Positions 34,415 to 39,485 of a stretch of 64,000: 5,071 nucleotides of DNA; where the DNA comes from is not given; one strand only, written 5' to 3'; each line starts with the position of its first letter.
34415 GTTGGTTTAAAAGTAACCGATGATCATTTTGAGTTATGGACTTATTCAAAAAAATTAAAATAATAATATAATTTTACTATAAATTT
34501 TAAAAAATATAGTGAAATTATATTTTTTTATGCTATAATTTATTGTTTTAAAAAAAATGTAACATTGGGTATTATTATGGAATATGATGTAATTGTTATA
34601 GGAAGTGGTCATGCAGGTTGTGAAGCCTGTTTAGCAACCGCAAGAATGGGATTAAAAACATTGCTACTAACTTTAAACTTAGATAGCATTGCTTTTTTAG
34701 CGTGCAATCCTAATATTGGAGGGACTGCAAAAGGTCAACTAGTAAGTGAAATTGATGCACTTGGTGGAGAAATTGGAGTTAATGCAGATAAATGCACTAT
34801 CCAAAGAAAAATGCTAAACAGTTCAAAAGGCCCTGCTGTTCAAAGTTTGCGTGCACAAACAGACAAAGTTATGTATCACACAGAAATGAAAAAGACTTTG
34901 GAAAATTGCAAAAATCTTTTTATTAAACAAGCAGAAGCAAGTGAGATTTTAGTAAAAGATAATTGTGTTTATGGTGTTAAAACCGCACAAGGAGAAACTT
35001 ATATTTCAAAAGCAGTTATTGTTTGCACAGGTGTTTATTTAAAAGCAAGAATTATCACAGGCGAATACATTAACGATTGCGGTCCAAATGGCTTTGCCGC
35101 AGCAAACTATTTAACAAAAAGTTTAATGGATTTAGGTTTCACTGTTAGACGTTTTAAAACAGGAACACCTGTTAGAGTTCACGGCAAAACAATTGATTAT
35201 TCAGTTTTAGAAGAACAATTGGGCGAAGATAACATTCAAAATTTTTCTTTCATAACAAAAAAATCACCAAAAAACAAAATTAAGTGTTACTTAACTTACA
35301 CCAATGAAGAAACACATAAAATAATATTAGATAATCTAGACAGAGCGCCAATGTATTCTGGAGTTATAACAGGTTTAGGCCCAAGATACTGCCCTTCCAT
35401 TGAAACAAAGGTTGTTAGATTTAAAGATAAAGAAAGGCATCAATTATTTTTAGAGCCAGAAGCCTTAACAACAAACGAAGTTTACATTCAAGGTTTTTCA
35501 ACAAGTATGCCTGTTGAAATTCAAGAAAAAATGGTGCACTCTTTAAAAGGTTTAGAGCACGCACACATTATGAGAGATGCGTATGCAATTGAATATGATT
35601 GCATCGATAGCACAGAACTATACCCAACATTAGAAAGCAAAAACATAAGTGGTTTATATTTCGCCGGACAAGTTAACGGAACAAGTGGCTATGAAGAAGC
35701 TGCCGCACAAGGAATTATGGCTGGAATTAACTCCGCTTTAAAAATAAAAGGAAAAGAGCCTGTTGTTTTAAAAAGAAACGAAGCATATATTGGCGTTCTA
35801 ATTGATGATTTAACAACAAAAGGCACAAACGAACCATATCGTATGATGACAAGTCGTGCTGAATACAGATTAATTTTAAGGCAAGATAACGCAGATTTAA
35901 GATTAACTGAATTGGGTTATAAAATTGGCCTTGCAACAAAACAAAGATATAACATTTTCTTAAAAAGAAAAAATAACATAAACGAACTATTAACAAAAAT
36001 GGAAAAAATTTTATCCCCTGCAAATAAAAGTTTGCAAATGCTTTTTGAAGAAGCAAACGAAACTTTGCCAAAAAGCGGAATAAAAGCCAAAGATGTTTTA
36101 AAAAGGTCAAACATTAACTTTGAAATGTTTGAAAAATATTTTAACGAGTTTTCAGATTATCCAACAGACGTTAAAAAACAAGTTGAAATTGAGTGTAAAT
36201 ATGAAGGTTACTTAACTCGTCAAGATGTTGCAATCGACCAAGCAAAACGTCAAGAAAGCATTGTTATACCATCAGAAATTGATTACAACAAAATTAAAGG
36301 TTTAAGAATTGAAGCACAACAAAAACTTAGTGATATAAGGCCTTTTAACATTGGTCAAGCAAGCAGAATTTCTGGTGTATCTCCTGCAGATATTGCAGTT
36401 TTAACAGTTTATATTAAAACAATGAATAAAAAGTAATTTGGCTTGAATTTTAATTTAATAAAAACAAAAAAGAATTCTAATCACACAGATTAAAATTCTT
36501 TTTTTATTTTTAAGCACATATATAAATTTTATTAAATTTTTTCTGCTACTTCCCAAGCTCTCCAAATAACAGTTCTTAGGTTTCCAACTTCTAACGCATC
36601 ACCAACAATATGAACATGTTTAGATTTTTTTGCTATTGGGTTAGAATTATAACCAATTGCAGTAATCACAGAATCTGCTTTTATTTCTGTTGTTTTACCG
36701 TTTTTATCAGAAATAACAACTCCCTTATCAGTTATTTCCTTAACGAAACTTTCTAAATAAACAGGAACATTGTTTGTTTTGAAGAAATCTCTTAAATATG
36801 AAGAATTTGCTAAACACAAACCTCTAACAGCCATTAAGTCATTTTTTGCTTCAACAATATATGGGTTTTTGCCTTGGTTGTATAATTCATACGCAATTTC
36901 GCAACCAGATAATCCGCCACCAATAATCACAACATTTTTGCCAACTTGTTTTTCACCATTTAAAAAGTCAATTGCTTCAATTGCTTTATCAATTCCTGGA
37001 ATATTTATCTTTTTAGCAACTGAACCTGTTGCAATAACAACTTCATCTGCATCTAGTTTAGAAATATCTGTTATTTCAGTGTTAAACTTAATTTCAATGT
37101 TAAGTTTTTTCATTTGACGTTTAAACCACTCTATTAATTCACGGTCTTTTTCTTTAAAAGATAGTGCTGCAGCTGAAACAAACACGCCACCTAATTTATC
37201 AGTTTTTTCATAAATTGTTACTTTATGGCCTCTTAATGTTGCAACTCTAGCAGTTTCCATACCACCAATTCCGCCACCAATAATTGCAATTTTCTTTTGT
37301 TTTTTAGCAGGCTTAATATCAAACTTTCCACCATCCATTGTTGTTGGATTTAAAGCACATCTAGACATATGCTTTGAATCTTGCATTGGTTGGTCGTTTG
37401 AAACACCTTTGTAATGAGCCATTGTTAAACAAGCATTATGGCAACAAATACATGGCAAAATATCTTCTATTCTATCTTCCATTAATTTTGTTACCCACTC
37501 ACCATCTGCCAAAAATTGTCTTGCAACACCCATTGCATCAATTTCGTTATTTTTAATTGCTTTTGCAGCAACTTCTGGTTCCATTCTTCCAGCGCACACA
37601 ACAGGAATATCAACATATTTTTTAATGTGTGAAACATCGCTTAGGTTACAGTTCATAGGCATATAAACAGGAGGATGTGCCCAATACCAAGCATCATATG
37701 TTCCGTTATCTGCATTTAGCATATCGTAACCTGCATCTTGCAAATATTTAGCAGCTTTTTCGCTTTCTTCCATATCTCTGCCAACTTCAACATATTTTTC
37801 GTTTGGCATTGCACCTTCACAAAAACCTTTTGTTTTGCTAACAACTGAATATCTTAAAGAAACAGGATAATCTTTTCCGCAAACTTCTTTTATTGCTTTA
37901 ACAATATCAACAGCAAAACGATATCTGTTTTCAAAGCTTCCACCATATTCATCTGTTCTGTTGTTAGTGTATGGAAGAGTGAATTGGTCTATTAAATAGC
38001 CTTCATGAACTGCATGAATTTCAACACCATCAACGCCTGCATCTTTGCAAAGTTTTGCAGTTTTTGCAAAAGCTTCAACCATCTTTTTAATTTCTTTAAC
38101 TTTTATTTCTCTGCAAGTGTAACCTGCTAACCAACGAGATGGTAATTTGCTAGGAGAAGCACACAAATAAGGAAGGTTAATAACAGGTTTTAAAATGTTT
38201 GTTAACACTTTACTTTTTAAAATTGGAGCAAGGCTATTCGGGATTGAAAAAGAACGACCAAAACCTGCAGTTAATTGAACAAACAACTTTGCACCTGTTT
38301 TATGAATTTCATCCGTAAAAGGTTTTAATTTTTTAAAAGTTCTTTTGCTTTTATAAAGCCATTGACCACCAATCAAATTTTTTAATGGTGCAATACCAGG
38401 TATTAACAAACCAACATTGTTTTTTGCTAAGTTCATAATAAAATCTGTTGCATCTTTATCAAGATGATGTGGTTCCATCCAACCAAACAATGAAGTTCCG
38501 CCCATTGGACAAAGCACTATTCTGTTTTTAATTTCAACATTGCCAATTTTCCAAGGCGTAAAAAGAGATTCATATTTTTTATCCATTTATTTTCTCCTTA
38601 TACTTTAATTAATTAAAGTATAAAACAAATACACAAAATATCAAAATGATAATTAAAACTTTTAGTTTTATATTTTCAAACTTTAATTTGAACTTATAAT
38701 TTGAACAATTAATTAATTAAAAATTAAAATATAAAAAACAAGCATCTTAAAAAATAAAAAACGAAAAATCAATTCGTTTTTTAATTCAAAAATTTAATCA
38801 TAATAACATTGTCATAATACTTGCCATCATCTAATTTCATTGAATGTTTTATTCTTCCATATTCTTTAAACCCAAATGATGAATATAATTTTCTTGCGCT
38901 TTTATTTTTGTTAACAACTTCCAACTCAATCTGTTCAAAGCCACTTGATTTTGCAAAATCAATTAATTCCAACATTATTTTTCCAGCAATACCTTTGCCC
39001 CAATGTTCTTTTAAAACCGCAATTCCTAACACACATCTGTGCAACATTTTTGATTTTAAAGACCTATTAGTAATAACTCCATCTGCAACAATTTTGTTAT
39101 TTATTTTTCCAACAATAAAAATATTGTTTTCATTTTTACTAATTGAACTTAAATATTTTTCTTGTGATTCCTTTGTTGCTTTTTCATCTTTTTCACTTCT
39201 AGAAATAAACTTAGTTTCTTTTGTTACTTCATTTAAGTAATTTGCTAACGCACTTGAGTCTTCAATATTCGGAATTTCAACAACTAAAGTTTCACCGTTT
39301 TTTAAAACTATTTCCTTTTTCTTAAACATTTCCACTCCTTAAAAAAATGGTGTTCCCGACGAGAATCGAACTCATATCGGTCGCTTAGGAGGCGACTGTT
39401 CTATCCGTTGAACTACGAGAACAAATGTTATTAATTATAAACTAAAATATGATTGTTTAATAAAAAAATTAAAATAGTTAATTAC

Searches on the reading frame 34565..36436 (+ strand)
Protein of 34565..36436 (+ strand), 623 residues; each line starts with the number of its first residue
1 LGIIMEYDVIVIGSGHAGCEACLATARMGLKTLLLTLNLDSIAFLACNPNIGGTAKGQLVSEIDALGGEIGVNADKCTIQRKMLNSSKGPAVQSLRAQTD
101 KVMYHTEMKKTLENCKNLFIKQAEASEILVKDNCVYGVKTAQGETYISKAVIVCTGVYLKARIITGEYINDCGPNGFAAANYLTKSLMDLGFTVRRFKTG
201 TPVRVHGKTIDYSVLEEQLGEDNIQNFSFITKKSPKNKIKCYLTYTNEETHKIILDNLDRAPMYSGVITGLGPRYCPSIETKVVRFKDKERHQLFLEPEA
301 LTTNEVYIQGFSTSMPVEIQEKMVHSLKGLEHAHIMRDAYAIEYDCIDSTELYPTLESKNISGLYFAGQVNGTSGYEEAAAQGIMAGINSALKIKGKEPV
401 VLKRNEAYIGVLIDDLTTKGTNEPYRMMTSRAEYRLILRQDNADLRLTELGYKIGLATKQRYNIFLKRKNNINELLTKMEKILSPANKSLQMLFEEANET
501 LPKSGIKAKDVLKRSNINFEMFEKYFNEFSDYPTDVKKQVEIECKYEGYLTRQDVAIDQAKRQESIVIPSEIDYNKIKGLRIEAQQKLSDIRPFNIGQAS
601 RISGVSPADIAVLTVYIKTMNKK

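Call 108: search_protein_families(library=pfam, proteins=[window:34565-36436:+], max_evalue=0.0001)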
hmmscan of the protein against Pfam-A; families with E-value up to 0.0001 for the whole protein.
window:34565-36436:+ (623 aa): 5 families
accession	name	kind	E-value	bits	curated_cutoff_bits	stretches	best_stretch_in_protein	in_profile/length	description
PF01134.28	GIDA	-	2.2e-158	527.8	22.1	1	8-398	1-391/391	Glucose inhibited division protein A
PF13932.14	SAM_GIDA_C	-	3.6e-24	84.8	27.1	1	559-613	2-56/57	tRNA modifying enzyme MnmG/GidA C-terminal helical bundle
PF21680.2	GIDA_C_1st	-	2.2e-18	67.2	24.7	1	459-553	1-95/96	tRNA modifying enzyme MnmG/GidA C-terminal helical domain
PF07992.20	Pyr_redox_2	-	2.5e-05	24.3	26.1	1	7-158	1-110/291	Pyridine nucleotide-disulphide oxidoreductase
PF12831.13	FAD_oxidored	-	2.5e-05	24.2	27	1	8-67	1-50/416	FAD dependent oxidoreductase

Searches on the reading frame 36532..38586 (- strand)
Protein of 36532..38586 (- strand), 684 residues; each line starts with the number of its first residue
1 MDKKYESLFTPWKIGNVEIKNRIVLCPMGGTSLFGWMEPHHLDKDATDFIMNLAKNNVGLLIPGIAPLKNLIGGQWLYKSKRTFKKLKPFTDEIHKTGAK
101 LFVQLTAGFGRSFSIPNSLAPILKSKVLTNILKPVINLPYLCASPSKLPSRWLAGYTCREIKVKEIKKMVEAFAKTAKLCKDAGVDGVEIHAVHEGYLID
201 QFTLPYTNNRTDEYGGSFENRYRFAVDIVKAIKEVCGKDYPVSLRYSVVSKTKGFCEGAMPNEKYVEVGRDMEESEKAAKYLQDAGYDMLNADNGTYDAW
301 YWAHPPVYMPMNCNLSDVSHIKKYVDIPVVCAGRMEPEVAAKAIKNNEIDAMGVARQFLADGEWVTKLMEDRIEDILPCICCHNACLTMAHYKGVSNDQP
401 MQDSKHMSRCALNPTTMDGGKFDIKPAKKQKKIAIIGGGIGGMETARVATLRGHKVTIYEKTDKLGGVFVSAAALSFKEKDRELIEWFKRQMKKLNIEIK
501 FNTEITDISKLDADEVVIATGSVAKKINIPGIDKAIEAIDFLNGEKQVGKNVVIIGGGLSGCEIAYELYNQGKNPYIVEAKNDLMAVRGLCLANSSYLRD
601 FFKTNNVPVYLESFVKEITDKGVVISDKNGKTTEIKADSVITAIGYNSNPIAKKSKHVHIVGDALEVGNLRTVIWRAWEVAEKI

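Call 108: search_protein_families(library=pfam, proteins=[window:36532-38586:-], max_evalue=0.0001)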
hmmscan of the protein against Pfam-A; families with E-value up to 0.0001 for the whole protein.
window:36532-38586:- (684 aa): 12 families
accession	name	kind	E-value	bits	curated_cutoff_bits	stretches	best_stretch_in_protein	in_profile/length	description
PF00724.26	Oxidored_FMN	-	1.7e-57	195.7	27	1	7-372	1-339/342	NADH:flavin oxidoreductase / NADH oxidase family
PF07992.20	Pyr_redox_2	-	5e-41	141.5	26.1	2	432-655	2-246/291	Pyridine nucleotide-disulphide oxidoreductase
PF00070.33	Pyr_redox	-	2e-19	70.3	22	2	551-622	1-70/82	Pyridine nucleotide-disulphide oxidoreductase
PF13738.12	Pyr_redox_3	-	3.1e-18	66.5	30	1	506-649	118-270/305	Pyridine nucleotide-disulphide oxidoreductase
PF01266.30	DAO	-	2.4e-15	57.3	27.9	0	432-467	1-37/353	FAD dependent oxidoreductase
PF13450.12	NAD_binding_8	-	6.4e-12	46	21.9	1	435-470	1-36/68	NAD(P)-binding Rossmann-like domain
PF12831.13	FAD_oxidored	-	1.6e-08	34.7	27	1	433-481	2-50/416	FAD dependent oxidoreductase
PF03486.20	HI0933_like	-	4.2e-08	33.4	50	0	432-467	2-37/244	HI0933-like protein Rossmann domain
PF00890.30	FAD_binding_2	-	8.1e-08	32.3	20.4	0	433-472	2-41/414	FAD binding domain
PF13434.12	Lys_Orn_oxgnase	-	1e-05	25.3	21.3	0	490-577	126-215/339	L-lysine 6-monooxygenase/L-ornithine 5-monooxygenase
PF01134.28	GIDA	-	1.3e-05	24.9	22.1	0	551-583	1-33/391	Glucose inhibited division protein A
PF00743.25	FMO-like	-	4.1e-05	22.7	22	0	431-469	2-40/532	Flavin-binding monooxygenase-like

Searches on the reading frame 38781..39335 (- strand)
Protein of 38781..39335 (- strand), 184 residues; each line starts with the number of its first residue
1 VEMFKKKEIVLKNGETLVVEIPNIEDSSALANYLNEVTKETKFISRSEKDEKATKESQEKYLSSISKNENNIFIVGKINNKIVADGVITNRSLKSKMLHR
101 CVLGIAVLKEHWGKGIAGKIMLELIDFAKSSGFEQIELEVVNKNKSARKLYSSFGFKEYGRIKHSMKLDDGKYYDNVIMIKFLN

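Call 108: search_protein_families(library=pfam, proteins=[window:38781-39335:-], max_evalue=0.0001)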
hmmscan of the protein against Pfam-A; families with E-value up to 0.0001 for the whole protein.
window:38781-39335:- (184 aa): 5 families
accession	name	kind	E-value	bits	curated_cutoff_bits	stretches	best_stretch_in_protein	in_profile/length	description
PF00583.31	Acetyltransf_1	-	2.2e-14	54.2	20.7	1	56-156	19-116/116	Acetyltransferase (GNAT) family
PF13508.13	Acetyltransf_7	-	9.8e-11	42.3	27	1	70-158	2-84/84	Acetyltransferase (GNAT) domain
PF13420.13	Acetyltransf_4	-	8.6e-09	36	24.3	1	26-177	8-154/155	Acetyltransferase (GNAT) domain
PF13302.13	Acetyltransf_3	-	7.3e-08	33.6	25.4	1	24-157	9-138/138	Acetyltransferase (GNAT) domain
PF13673.13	Acetyltransf_10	-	8.4e-08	32.7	23.6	1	59-161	20-112/128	Acetyltransferase (GNAT) domain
